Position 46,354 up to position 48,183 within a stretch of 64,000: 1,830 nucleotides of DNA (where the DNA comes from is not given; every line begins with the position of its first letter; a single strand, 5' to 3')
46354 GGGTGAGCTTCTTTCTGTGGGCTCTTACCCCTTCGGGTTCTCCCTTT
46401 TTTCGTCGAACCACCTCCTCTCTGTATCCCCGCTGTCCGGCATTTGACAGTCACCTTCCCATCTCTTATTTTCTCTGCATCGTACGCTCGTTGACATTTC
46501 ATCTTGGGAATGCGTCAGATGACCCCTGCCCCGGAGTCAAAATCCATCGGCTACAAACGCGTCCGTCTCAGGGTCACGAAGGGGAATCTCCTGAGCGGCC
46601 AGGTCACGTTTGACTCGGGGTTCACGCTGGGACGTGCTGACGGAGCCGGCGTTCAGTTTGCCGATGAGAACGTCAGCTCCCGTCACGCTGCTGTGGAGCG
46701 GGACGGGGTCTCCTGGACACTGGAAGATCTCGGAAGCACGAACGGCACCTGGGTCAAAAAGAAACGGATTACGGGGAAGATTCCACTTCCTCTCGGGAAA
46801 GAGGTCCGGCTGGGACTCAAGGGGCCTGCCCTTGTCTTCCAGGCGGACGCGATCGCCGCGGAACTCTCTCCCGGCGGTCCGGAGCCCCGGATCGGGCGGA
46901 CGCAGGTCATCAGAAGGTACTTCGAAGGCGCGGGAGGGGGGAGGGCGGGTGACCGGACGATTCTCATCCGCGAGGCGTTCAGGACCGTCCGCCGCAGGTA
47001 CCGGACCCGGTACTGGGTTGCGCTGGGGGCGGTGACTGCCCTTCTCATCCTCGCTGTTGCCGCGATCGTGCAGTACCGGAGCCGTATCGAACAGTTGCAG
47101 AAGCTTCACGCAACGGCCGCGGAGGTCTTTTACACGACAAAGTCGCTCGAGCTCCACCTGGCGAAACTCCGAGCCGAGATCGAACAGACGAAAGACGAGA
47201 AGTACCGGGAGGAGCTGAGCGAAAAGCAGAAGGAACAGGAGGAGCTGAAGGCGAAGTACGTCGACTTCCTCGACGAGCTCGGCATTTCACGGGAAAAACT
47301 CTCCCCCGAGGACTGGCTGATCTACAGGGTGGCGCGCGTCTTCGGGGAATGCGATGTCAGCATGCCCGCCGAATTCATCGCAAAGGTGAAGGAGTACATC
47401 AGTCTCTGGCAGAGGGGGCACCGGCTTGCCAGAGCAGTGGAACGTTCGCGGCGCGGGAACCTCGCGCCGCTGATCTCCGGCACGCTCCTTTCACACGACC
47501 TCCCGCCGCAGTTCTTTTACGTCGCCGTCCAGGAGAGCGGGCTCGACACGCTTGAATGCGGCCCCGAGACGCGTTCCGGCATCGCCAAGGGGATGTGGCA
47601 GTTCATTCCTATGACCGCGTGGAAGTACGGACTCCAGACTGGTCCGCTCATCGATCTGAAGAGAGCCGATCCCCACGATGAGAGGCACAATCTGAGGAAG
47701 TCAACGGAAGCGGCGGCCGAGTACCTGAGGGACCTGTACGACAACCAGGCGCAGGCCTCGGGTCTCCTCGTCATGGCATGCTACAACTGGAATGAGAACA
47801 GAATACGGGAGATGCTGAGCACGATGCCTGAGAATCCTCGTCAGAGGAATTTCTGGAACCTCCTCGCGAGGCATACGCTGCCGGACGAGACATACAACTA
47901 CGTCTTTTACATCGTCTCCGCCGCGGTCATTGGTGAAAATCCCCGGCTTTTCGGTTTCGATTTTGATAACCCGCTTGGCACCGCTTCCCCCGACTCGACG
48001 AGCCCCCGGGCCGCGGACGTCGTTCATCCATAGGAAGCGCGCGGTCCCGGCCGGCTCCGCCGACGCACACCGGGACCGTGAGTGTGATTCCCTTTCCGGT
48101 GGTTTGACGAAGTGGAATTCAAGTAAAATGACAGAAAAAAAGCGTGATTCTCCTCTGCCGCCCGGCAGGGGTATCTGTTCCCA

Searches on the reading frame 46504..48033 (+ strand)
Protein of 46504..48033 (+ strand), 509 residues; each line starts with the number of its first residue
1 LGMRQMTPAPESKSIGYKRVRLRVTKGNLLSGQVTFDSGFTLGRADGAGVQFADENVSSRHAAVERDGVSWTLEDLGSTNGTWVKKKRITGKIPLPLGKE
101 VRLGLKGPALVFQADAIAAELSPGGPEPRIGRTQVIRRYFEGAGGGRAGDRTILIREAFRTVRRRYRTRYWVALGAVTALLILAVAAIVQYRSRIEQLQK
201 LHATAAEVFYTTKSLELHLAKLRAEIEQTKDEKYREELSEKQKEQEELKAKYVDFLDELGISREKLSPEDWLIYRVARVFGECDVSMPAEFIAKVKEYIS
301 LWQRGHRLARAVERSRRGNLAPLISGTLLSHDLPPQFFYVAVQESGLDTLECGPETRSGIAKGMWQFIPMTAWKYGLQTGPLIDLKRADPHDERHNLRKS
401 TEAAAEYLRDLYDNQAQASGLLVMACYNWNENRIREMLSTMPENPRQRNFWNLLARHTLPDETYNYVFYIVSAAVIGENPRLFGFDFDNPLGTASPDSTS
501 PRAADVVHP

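Call 92: search_protein_families(library=pfam, proteins=[window:46504-48033:+], max_evalue=0.00001)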
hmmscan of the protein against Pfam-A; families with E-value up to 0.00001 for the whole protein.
window:46504-48033:+ (509 aa): 3 families
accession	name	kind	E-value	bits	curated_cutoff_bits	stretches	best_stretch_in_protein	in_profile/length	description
PF00498.31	FHA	-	8.6e-15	55.4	20.7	1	41-104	2-67/67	FHA domain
PF01464.25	SLT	-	4.1e-10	39.7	21.3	1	334-441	14-108/117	Transglycosylase SLT domain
PF16697.10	Yop-YscD_cpl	-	3.5e-09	37.3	33.2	1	40-105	19-85/94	Inner membrane component of T3SS, cytoplasmic domain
